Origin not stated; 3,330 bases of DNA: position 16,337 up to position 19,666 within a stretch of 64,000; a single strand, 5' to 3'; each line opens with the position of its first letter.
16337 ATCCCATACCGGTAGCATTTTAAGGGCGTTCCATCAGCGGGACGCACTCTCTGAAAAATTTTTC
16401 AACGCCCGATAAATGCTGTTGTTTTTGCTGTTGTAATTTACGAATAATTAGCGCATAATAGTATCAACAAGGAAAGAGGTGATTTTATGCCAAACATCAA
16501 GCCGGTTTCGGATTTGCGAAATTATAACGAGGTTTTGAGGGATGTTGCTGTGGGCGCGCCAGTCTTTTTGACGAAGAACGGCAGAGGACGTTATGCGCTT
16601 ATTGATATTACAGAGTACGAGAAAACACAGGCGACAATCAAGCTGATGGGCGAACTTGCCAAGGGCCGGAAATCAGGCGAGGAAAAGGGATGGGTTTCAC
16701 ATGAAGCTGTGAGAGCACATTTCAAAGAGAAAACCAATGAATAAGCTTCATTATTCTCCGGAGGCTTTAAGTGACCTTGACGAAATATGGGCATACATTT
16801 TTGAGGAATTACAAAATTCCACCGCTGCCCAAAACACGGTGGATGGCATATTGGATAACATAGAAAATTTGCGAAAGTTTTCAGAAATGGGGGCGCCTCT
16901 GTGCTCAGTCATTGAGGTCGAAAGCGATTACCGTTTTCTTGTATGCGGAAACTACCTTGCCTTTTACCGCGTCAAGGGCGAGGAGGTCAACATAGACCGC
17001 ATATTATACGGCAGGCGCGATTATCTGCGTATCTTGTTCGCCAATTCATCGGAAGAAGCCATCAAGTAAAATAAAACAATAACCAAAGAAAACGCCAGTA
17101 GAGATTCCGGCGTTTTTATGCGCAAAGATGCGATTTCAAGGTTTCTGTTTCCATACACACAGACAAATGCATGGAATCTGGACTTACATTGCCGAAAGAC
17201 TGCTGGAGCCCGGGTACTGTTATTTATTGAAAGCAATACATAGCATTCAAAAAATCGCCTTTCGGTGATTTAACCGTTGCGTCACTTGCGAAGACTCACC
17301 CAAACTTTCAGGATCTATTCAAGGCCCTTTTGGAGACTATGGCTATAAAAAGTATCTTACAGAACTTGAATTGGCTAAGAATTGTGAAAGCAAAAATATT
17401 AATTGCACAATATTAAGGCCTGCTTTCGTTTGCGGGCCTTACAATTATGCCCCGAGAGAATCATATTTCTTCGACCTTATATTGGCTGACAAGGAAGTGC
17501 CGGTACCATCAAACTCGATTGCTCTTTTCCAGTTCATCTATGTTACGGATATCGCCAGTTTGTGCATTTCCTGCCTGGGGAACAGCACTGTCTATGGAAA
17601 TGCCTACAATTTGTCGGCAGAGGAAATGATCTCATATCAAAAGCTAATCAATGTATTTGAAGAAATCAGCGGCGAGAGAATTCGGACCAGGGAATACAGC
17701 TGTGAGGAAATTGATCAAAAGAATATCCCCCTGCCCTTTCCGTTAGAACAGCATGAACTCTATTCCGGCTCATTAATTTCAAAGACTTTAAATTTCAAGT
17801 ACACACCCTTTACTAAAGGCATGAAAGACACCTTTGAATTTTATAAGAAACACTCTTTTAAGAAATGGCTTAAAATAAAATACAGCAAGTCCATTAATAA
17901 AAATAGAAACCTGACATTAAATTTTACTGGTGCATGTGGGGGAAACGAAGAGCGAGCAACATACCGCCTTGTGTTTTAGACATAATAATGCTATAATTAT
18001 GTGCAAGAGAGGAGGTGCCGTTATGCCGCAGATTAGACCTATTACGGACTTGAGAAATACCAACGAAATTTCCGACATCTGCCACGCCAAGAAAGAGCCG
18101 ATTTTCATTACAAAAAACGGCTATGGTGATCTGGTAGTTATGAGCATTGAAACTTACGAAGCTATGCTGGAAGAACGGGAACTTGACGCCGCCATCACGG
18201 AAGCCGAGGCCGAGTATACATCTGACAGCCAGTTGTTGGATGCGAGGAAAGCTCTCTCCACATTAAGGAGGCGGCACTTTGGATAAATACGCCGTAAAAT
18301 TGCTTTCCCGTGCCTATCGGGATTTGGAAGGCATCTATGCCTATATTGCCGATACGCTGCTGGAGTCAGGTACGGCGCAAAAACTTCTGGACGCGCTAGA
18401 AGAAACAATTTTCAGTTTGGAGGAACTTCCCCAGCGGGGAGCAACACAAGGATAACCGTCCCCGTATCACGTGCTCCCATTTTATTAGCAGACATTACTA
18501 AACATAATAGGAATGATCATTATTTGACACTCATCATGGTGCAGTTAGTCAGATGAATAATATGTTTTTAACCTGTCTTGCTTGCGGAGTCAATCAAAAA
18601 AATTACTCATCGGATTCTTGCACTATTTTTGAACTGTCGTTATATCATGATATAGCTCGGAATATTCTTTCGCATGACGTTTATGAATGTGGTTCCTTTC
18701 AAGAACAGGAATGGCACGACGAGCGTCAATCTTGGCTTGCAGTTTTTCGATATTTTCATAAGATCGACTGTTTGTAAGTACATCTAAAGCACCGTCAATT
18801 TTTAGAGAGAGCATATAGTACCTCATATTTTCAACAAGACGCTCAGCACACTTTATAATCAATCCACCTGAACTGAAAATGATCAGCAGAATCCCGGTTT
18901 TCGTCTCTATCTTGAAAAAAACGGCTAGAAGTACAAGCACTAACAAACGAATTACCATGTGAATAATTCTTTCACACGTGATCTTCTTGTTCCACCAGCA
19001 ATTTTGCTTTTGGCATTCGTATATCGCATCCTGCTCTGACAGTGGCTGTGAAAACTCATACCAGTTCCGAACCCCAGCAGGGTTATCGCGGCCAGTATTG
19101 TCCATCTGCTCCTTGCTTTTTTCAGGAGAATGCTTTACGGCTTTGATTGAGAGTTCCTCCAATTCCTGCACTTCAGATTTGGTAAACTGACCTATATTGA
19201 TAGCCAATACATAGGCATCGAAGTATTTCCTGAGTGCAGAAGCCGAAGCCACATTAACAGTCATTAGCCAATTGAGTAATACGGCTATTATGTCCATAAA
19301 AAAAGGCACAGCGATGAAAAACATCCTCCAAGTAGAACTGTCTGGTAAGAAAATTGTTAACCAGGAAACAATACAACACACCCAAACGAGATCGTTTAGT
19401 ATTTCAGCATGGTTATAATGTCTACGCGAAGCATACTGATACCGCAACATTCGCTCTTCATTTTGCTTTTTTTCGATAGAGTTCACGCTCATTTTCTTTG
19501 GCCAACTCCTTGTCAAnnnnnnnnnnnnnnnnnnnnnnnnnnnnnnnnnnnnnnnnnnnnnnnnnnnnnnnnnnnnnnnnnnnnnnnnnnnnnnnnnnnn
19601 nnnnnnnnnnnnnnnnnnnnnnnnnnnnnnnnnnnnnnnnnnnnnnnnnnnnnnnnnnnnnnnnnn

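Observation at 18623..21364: Candidate minimal E2-type CBASS-like defence operon: CD-NTase-like enzyme -> E2/UBC-like SEC-C protein -> four-TM effector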

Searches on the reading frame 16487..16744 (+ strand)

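Call 4: search_protein_families(library=pfam, proteins=[window:16487-16744:+], max_evalue=0.1)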
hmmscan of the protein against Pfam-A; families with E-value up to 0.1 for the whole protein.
window:16487-16744:+ (85 aa): 1 family
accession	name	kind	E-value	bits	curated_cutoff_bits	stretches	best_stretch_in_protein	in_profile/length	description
PF02604.26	PhdYeFM_antitox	-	1.2e-07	31.8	29.8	1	4-71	3-72/74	Antitoxin Phd_YefM, type II toxin-antitoxin system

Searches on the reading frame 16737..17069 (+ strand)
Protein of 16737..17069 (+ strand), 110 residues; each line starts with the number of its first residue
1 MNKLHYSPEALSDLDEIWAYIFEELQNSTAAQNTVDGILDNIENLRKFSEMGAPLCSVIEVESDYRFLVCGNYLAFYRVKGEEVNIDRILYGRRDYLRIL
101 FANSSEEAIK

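Call 4: search_protein_families(library=pfam, proteins=[window:16737-17069:+], max_evalue=0.1)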
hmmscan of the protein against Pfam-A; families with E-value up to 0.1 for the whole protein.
window:16737-17069:+ (110 aa): 1 family
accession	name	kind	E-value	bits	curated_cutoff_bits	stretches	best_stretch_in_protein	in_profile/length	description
PF05016.21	ParE_toxin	-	1.7e-15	57.8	23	1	5-96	2-89/89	ParE toxin of type II toxin-antitoxin system, parDE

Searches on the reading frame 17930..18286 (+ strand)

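Call 4: search_protein_families(library=pfam, proteins=[window:17930-18286:+], max_evalue=0.1)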
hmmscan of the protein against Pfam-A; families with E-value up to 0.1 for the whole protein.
window:17930-18286:+ (118 aa): 1 family
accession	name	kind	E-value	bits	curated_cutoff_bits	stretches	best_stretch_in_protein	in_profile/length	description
PF02604.26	PhdYeFM_antitox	-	2.8e-10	40.3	29.8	1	35-95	3-64/74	Antitoxin Phd_YefM, type II toxin-antitoxin system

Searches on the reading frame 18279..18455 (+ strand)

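Call 4: search_protein_families(library=pfam, proteins=[window:18279-18455:+], max_evalue=0.1)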
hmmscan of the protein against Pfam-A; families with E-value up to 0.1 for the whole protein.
window:18279-18455:+ (58 aa): 2 families
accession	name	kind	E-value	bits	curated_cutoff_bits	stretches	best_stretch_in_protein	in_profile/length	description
PF05016.21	ParE_toxin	-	7.6e-05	23.6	23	1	6-56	1-48/89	ParE toxin of type II toxin-antitoxin system, parDE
PF19787.4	DUF6271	-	0.025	13.9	25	1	6-42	372-406/434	Family of unknown function (DUF6271)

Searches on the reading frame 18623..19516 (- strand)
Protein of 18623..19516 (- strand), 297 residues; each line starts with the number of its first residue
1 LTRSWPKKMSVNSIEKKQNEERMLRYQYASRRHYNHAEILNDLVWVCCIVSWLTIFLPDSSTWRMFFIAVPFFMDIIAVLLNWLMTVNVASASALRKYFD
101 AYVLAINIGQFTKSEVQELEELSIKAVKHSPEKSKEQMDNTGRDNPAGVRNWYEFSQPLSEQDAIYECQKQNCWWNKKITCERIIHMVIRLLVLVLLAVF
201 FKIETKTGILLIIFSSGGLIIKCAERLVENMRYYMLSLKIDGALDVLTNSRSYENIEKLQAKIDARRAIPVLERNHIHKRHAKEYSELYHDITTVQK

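Call 4: search_protein_families(library=pfam, proteins=[window:18623-19516:-], max_evalue=0.1)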
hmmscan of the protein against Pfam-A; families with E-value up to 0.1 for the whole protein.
window:18623-19516:- (297 aa): 2 families
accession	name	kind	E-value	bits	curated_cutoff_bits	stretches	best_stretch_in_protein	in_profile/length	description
PF18159.6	S_4TM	-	1.1e-15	58.2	26.9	1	12-213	1-199/291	SMODS-associating 4TM effector domain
PF11750.13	DUF3307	-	0.098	13.1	23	1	168-221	16-73/127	Protein of unknown function (DUF3307)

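Call 5: search_protein_families(library=padloc, proteins=[window:18623-19516:-], max_evalue=0.1)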
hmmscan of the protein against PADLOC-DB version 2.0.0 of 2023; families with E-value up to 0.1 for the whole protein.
window:18623-19516:- (297 aa): 8 families
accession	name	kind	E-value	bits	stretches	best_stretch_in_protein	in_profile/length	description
PDLC00721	Effector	-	1.7e-14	51.6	1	12-199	3-185/305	4TM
PDLC00716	Effector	-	4.7e-11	41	1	12-214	2-202/302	4TM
PDLC00722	Effector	-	9e-11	39.3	1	10-204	11-203/310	4TM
PDLC00715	Effector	-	2.1e-10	38.3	1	12-279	2-288/315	4TM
PDLC00725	Effector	-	1.2e-08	32.7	1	12-233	4-219/293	4TM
PDLC00718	Effector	-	1.9e-06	25.5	1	12-263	2-257/291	4TM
PDLC00720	Effector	-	3.9e-06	24.2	1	11-193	15-189/322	4TM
PDLC00717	Effector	-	1.6e-05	22.3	1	12-207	2-198/306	4TM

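Call 6: search_protein_families(library=ncbifam, proteins=[window:18623-19516:-], max_evalue=0.1)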
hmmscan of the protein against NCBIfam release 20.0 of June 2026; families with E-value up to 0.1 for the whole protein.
window:18623-19516:- (297 aa): 2 families
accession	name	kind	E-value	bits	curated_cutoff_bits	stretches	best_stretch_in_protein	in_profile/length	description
TIGR03758.1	conj_TIGR03758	hypoth_equivalog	0.016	15.3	42.7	1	173-201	45-73/76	TIGR03758 family integrating conjugative element protein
NF009410.0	PRK12771.1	subfamily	0.049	12.2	516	1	84-170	426-507/566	NAD(P)-binding protein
